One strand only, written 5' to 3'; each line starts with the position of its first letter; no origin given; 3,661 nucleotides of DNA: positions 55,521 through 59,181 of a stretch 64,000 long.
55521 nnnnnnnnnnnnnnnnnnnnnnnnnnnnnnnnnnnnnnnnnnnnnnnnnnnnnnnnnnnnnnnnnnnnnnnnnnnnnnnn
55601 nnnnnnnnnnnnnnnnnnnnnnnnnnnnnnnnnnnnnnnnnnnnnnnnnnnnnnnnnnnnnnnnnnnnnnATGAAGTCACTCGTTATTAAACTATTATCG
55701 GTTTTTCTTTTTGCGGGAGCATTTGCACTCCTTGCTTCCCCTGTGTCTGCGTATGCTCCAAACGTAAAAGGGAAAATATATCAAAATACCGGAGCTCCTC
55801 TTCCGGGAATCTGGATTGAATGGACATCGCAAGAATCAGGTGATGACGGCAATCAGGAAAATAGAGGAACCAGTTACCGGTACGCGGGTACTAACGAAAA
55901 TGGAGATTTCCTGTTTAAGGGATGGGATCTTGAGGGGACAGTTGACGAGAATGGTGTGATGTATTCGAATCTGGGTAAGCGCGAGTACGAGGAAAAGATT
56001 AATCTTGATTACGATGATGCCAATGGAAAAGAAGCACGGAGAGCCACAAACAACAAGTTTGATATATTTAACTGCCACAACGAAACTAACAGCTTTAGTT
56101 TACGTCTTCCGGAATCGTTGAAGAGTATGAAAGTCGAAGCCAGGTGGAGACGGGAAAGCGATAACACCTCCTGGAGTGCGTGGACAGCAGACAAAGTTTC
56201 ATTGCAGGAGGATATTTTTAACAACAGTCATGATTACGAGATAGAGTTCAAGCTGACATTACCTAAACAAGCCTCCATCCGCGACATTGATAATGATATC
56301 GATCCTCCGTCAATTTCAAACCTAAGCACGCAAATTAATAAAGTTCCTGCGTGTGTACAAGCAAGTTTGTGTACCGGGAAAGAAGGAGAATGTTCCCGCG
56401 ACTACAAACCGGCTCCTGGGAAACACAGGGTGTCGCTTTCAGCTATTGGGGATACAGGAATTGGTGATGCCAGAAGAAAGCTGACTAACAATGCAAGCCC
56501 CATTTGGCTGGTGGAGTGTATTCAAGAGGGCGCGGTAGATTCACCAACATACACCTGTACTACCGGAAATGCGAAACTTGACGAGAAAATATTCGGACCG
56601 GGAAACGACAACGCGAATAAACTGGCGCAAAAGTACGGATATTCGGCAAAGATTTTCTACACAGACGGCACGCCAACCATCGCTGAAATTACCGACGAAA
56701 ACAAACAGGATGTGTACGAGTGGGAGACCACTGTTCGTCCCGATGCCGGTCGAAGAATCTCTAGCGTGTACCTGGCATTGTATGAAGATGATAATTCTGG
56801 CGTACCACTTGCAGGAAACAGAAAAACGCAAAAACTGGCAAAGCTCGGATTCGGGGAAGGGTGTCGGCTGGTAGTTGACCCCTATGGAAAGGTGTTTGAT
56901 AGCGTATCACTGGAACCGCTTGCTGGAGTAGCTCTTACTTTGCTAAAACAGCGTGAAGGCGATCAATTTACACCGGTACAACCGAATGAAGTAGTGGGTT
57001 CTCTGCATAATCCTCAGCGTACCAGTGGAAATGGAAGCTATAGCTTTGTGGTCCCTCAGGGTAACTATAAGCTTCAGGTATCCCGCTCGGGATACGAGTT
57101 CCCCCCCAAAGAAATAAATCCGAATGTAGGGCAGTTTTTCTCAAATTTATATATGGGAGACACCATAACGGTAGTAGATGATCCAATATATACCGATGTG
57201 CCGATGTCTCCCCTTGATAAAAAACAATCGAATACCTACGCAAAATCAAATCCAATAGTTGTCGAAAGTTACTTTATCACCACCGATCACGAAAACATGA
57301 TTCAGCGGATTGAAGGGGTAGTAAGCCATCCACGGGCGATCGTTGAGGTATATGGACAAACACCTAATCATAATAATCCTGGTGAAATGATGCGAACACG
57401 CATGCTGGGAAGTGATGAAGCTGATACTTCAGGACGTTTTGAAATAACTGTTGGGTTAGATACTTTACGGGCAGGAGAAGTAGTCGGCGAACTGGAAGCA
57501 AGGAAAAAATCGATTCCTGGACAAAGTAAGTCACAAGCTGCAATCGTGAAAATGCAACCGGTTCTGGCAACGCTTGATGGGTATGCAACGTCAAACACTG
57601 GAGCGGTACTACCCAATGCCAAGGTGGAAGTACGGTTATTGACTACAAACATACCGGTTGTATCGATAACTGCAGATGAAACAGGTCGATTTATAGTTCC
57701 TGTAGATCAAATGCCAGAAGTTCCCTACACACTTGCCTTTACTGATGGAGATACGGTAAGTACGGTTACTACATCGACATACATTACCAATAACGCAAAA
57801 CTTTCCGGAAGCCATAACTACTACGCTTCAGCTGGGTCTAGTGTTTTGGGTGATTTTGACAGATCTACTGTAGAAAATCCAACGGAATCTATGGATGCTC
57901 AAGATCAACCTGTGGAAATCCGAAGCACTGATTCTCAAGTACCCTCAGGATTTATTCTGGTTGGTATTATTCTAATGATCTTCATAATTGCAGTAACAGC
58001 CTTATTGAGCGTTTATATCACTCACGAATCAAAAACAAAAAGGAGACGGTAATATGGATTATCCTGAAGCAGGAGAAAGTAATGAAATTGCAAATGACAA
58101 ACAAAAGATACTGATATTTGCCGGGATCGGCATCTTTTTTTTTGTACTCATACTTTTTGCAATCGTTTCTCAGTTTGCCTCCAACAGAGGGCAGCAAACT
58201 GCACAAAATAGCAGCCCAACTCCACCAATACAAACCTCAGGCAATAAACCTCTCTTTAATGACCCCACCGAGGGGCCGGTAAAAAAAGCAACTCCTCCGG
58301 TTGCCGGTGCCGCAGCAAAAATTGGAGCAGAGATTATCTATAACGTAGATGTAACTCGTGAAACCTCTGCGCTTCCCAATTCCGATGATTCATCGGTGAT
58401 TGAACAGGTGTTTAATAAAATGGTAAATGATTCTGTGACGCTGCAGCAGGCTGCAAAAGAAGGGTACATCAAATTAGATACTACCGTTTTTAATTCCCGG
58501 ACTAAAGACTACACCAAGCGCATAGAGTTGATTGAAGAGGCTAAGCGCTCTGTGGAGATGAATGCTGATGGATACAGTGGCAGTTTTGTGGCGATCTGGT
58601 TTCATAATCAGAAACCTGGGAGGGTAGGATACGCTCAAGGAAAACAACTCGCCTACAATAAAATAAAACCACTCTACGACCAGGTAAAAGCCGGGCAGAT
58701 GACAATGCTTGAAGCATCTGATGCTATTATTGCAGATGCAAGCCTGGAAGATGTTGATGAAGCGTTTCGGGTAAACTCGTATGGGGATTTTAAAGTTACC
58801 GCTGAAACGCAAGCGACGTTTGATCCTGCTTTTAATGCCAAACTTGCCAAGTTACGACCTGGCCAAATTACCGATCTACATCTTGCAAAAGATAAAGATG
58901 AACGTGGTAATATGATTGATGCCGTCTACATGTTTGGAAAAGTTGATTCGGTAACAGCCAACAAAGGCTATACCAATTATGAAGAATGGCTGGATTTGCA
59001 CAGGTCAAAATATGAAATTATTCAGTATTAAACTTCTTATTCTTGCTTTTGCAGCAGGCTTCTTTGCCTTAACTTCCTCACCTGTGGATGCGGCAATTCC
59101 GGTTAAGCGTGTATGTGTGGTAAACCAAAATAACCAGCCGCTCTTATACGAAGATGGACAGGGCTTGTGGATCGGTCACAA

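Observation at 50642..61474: Three tandem 'PrsA/parvulin-like foldase + giant Ig-like surface protein' cassettes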

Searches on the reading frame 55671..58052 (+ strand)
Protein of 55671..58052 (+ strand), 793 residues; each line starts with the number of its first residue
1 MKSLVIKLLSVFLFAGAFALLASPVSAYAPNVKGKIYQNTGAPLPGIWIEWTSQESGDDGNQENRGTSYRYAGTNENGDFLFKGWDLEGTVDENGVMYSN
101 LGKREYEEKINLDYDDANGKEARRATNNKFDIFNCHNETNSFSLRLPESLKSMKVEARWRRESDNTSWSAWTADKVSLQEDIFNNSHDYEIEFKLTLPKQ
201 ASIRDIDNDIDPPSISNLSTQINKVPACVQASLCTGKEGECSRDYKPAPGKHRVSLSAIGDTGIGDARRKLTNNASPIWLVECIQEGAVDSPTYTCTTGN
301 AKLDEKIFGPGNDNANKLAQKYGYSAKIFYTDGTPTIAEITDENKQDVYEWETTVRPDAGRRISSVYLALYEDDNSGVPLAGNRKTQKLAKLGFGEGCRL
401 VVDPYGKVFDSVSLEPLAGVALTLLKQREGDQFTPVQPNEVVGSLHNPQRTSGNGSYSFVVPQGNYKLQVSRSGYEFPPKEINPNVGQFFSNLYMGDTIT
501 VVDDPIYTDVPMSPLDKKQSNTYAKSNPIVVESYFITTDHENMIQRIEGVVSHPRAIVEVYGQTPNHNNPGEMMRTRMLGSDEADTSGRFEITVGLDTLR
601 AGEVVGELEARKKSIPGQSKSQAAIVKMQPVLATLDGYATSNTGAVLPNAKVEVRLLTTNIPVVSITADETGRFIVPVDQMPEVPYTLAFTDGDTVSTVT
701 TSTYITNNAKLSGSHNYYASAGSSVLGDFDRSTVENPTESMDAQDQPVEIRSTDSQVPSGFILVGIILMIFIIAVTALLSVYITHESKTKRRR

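Call 3: search_protein_families(library=pfam, proteins=[window:55671-58052:+], max_evalue=1)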
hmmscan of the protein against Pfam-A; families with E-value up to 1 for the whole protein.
window:55671-58052:+ (793 aa): 4 families
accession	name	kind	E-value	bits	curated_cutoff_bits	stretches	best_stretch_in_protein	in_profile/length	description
PF13620.12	CarboxypepD_reg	-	5.3e-14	52.8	32.3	3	406-476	4-60/82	Carboxypeptidase regulatory-like domain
PF13715.12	CarbopepD_reg_2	-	1.7e-06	28.4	32.2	1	449-483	28-63/88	CarboxypepD_reg-like domain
PF17936.7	Big_6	-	0.0017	19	27.6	1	632-706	7-80/83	Bacterial Ig domain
PF12698.13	ABC2_membrane_3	-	0.037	13.5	31.6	1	691-789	86-192/347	ABC-2 family transporter protein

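Call 4: search_protein_families(library=ncbifam, proteins=[window:55671-58052:+], max_evalue=1)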
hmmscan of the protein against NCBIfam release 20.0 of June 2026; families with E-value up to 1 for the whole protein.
window:55671-58052:+ (793 aa): 3 families
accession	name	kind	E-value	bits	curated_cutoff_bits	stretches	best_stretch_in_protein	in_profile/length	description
NF040520.1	Ig_like_BLP2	equivalog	0.0011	17.3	750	1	578-678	373-474/730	Ig-like repeat protein Blp2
TIGR04134.1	lipo_with_rSAM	hypoth_equivalog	0.0031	17.5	39.8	1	31-84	41-91/150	radical SAM-associated putative lipoprotein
NF041539.1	choice_anch_R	domain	0.16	11.9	30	0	437-470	61-93/155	choice-of-anchor R domain-containing protein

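Call 13: find_homologous_proteins(query=window:55671-58052:+)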
Query window:55671-58052:+ (793 aa): 11 proteins with E <= 0.001 among 8000 candidates.
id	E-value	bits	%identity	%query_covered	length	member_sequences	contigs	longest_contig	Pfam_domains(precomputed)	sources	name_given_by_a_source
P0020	0.0e+0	1810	100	100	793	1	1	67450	PF13715.13,PF13620.13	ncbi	-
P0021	0.0e+0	1485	80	100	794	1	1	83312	PF13715.13,PF13620.13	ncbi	-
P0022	1.0e-288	978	55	100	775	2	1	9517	PF13620.13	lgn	-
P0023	1.6e-268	911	53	94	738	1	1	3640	PF13620.13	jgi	jgi:hypothetical protein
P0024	3.5e-236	804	46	100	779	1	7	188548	PF13620.13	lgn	-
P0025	5.2e-236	803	54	81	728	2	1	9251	PF13620.13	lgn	-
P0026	1.1e-188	647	42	99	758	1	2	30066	PF13715.13,PF13620.13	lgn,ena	-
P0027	1.4e-188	647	43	100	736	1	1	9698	PF13715.13,PF13620.13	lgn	-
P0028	2.3e-186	639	43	97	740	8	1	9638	PF13715.13,PF13620.13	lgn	-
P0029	9.0e-168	578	47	75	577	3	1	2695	PF13715.13,PF13620.13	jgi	jgi:hypothetical protein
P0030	8.4e-30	122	26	64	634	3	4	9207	-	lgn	-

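Call 46: search_solved_structures(query=A5, max_evalue=1)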
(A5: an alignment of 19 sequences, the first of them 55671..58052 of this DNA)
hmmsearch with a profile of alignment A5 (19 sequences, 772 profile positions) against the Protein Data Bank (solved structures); distinct sequences matched with E-value up to 1: 7.
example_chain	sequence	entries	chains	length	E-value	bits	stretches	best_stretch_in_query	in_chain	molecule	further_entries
8qox_B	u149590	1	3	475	0.0014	20.1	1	608-683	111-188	Conserved membrane protein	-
9c7v_B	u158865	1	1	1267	0.0034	18.8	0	434-466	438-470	BOS complex subunit NOMO2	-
1h8l_A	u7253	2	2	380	0.015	16.7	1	434-472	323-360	CARBOXYPEPTIDASE GP180 RESIDUES 503-882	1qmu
2g2n_A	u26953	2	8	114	0.034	15.5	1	402-459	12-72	Transthyretin-like protein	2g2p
2igl_A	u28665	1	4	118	0.037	15.4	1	402-459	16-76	Transthyretin-like protein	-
2azq_A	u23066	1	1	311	0.31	12.4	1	398-450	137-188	catechol 1,2-dioxygenase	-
2gpz_A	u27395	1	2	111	0.38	12.1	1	400-458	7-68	transthyretin-like protein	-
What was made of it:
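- On CarboxypepD_reg / transthyretin-like beta-sandwich surface proteins: The profile also hits NOMO, carboxypeptidase D and transthyretin-like chains (call 46).
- No binding domain of known specificity was found in B1-B3 (calls 3, 4, 46).
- Tried and rejected: The B profile against PDB sequences returned only generic transthyretin-like, NOMO and carboxypeptidase D matches, plus one unnamed 'conserved membrane protein' (8qox, E 0.0014; call 46).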

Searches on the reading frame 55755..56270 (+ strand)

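Call 65: search_protein_families(library=pfam, proteins=[window:55755-56270:+], max_evalue=1)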
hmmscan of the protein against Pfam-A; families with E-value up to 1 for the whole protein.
seq(172 aa): 3 families
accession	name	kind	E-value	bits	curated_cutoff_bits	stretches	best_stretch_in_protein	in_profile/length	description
PF13620.12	CarboxypepD_reg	-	0.017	15.9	32.3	1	4-56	2-44/82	Carboxypeptidase regulatory-like domain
PF21471.3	Reelin_subrepeat-B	-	0.019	15.2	27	1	76-149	54-125/127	Reelin subrepeat B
PF13715.12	CarbopepD_reg_2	-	0.17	12.3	32.2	0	4-30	1-28/88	CarboxypepD_reg-like domain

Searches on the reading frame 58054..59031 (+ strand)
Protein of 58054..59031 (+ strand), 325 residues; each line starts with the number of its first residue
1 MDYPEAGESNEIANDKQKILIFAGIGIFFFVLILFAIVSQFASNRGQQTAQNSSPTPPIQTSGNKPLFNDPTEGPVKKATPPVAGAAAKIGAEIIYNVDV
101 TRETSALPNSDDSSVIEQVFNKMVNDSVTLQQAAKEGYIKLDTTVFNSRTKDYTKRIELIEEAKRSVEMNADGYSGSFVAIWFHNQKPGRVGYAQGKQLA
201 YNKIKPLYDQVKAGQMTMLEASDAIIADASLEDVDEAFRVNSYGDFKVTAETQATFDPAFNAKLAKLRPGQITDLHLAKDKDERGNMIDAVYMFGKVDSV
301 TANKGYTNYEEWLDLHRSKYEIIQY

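Call 3: search_protein_families(library=pfam, proteins=[window:58054-59031:+], max_evalue=1)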
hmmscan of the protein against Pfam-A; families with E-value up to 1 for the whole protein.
window:58054-59031:+ (325 aa): 4 families
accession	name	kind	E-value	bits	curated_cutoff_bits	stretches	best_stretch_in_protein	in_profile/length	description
PF11611.13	DUF4352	-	0.036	14.8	25.9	0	235-286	49-96/122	Domain of unknown function (DUF4352)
PF13623.11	SurA_N_2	-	0.046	14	28.5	0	109-138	79-108/145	SurA-like N-terminal domain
PF09312.16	SurA_N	-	0.066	13.8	30.8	1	105-153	32-79/118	SurA N-terminal domain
PF03904.18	DUF334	-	0.15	12.8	30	1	8-41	29-61/123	Domain of unknown function (DUF334)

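Call 4: search_protein_families(library=ncbifam, proteins=[window:58054-59031:+], max_evalue=1)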
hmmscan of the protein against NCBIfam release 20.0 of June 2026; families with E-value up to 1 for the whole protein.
window:58054-59031:+ (325 aa): 1 family
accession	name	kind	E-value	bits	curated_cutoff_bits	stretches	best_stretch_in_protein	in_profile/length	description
NF008038.0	PRK10770.1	equivalog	0.0091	14.8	394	0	199-274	302-367/431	peptidylprolyl isomerase SurA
